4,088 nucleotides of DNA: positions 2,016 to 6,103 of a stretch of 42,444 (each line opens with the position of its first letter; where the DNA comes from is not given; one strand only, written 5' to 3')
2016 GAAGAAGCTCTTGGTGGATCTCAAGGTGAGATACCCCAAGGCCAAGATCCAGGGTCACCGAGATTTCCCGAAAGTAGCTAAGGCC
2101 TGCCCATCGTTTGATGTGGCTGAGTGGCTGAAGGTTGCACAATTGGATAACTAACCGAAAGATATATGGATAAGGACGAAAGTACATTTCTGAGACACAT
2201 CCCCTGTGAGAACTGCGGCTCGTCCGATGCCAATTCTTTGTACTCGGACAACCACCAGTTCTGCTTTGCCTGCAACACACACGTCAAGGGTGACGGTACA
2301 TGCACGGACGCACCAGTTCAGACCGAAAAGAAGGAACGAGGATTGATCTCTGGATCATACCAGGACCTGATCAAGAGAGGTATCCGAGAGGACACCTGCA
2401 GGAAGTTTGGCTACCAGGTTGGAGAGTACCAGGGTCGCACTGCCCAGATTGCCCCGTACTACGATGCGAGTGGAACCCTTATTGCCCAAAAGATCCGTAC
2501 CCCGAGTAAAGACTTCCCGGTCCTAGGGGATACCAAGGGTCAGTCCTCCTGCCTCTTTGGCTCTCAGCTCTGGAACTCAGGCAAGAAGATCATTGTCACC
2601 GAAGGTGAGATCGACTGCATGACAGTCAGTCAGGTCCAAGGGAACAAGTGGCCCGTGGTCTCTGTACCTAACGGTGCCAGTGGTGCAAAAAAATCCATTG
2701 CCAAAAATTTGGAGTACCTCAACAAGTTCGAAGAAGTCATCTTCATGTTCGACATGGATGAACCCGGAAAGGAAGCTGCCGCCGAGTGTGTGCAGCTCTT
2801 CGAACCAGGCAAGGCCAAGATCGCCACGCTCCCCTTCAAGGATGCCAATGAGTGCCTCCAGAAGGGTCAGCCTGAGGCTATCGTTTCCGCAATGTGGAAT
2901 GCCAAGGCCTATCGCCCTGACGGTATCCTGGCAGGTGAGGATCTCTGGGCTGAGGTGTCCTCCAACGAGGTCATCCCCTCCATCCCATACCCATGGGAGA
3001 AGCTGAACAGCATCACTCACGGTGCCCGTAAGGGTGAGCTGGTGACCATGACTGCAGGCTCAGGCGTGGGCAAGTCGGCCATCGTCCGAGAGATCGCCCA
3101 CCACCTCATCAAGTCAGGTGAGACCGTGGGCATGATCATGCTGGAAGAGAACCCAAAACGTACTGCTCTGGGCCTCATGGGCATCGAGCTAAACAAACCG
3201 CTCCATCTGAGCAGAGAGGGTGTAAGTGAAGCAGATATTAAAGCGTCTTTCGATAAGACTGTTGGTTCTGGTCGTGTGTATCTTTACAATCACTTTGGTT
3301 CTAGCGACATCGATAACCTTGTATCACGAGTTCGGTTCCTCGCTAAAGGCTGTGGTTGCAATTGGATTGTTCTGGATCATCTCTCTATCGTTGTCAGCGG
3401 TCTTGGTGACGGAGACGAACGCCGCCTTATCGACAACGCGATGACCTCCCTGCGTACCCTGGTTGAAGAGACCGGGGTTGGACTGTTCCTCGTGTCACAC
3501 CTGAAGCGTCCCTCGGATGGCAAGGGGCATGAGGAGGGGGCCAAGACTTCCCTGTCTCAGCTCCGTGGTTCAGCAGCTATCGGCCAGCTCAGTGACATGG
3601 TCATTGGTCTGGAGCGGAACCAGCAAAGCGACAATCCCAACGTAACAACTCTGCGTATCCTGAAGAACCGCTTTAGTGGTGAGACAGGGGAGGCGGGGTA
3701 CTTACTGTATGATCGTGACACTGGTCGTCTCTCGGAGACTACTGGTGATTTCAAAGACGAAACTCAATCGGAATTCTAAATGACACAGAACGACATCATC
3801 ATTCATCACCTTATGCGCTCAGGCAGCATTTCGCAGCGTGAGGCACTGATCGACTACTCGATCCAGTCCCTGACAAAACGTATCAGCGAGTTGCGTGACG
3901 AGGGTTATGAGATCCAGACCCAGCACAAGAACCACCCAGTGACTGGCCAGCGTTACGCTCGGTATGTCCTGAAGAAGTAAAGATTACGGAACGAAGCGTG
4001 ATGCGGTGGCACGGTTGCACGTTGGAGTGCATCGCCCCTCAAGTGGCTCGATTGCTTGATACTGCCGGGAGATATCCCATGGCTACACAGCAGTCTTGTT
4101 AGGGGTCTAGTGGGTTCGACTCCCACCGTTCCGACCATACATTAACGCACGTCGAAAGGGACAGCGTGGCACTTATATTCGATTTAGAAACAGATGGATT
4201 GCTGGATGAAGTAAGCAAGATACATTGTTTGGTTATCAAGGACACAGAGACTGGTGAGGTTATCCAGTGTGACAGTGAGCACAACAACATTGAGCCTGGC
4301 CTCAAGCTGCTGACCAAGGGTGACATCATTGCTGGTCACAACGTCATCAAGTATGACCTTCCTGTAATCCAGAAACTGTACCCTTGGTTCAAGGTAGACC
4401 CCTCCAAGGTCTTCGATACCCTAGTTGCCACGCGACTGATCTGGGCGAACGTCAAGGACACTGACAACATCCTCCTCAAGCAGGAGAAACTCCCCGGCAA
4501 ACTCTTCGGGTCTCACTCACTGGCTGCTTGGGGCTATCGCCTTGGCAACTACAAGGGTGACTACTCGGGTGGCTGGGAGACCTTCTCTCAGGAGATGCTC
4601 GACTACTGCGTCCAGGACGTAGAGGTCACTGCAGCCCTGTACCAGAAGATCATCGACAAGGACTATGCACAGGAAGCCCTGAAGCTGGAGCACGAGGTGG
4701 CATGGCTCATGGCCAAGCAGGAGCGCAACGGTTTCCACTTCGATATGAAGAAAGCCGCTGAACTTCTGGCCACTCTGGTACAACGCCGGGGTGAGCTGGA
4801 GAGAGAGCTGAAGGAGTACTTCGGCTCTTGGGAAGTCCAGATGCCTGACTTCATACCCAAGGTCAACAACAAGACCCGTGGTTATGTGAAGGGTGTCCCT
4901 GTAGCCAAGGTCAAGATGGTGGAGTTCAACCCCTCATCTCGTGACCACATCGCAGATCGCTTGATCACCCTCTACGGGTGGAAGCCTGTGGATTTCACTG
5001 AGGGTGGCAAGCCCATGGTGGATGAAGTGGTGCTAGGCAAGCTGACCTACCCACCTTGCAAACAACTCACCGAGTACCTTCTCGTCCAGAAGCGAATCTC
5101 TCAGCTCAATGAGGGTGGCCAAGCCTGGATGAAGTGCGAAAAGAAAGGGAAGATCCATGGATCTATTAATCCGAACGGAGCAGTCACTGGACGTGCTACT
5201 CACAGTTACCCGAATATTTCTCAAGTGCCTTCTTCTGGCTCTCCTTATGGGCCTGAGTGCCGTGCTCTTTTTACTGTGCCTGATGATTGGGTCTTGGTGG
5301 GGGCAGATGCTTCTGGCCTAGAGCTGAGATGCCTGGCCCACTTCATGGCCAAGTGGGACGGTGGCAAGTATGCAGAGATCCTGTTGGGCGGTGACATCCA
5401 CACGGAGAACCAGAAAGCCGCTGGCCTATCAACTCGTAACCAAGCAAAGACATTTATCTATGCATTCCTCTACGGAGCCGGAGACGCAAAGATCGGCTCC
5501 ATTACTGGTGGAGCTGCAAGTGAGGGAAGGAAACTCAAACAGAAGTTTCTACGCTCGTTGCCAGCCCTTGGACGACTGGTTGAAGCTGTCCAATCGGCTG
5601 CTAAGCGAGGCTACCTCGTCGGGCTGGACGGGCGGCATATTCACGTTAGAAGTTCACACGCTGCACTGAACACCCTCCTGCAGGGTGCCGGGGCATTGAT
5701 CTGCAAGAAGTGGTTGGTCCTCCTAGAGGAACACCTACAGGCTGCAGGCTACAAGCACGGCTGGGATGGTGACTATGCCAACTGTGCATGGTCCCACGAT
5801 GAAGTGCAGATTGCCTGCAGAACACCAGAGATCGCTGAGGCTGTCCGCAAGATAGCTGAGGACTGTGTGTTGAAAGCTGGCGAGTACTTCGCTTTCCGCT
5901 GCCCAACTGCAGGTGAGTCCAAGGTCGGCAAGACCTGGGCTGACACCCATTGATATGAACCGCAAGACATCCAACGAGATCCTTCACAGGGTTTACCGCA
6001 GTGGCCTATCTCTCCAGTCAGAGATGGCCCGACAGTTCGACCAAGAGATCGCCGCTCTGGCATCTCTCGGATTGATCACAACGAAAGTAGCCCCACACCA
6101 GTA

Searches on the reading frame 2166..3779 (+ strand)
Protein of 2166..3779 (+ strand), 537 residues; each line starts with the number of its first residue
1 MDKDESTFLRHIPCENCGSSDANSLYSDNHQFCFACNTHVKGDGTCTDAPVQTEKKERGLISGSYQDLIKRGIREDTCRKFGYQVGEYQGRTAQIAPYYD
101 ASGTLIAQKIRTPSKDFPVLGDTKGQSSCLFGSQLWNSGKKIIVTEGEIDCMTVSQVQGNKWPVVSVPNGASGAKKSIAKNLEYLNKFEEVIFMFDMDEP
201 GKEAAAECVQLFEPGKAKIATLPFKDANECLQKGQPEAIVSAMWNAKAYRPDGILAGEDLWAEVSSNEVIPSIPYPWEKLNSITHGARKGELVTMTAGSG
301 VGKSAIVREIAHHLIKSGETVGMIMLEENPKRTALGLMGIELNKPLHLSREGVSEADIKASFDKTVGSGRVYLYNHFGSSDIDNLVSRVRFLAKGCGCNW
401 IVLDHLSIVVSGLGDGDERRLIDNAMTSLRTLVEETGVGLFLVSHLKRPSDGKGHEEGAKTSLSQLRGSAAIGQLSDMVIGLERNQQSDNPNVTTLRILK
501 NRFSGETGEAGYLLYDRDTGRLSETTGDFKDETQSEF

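Call 11: search_protein_families(library=phrogs, proteins=[window:2166-3779:+], max_evalue=0.00001)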
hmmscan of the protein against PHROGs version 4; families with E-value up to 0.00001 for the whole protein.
window:2166-3779:+ (537 aa): 6 families
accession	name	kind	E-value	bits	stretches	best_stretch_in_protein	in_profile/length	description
phrog_239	-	DNA, RNA and nucleotide metabolism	2.2e-209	699.3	1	1-532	32-606/801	DNA primase/helicase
phrog_19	-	DNA, RNA and nucleotide metabolism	5.8e-32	112.3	1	259-532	317-588/621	DnaB-like replicative helicase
phrog_243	-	DNA, RNA and nucleotide metabolism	4.3e-17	62.9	1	274-504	19-244/273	DnaB-like replicative helicase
phrog_47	-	DNA, RNA and nucleotide metabolism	3.9e-15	56.5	1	66-247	152-334/947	DNA primase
phrog_5482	-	unknown function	4.1e-11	43.2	1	278-516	35-290/341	-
phrog_849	-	DNA, RNA and nucleotide metabolism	5.2e-10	39.9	1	67-246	152-343/435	DNA primase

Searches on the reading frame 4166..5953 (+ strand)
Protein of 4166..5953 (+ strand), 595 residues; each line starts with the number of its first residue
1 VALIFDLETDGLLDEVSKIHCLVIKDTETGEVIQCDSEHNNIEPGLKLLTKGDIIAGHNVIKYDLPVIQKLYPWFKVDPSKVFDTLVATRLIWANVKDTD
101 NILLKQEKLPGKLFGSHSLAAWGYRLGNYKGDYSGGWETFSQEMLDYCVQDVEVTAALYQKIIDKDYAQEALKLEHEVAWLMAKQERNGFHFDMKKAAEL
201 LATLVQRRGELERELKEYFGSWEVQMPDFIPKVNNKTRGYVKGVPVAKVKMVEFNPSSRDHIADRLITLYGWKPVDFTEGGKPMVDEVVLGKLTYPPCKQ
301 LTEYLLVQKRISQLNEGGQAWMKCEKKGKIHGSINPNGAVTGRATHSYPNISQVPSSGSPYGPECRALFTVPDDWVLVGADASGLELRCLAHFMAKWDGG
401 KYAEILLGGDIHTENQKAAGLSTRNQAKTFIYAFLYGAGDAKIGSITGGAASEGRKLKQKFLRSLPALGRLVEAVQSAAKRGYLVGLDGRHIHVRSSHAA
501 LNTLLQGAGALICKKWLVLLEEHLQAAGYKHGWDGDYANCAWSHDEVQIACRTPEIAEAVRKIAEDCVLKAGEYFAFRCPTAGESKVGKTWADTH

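Call 11: search_protein_families(library=phrogs, proteins=[window:4166-5953:+], max_evalue=0.00001)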
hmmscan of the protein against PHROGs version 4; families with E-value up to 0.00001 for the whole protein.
window:4166-5953:+ (595 aa): 10 families
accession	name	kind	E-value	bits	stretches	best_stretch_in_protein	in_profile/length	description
phrog_17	-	DNA, RNA and nucleotide metabolism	1.3e-161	541.3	1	3-594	673-1233/1445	DNA polymerase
phrog_15971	-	DNA, RNA and nucleotide metabolism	1.1e-127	427.3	1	171-595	3-376/376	DNA polymerase I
phrog_6375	-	DNA, RNA and nucleotide metabolism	5e-32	112.5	1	435-595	1-204/204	DNA polymerase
phrog_403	-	DNA, RNA and nucleotide metabolism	3.3e-26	93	1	3-174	68-258/321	DNA polymerase exonuclease subunit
phrog_8888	-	DNA, RNA and nucleotide metabolism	2e-18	68.4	1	366-550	2-191/295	DNA polymerase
phrog_24147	-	DNA, RNA and nucleotide metabolism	4.5e-13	50.3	1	498-595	3-93/93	DNA polymerase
phrog_38876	-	DNA, RNA and nucleotide metabolism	1.2e-07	33.1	1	80-161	10-92/111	DNA polymerase exonuclease subunit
phrog_2573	-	DNA, RNA and nucleotide metabolism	5.1e-07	30.2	0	373-593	15-276/336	DNA polymerase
phrog_16667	-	DNA, RNA and nucleotide metabolism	5.5e-07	30.4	1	477-531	38-92/229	DNA polymerase I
phrog_192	-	DNA, RNA and nucleotide metabolism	2.4e-06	28.1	0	48-97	184-231/397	DNA polymerase exonuclease subunit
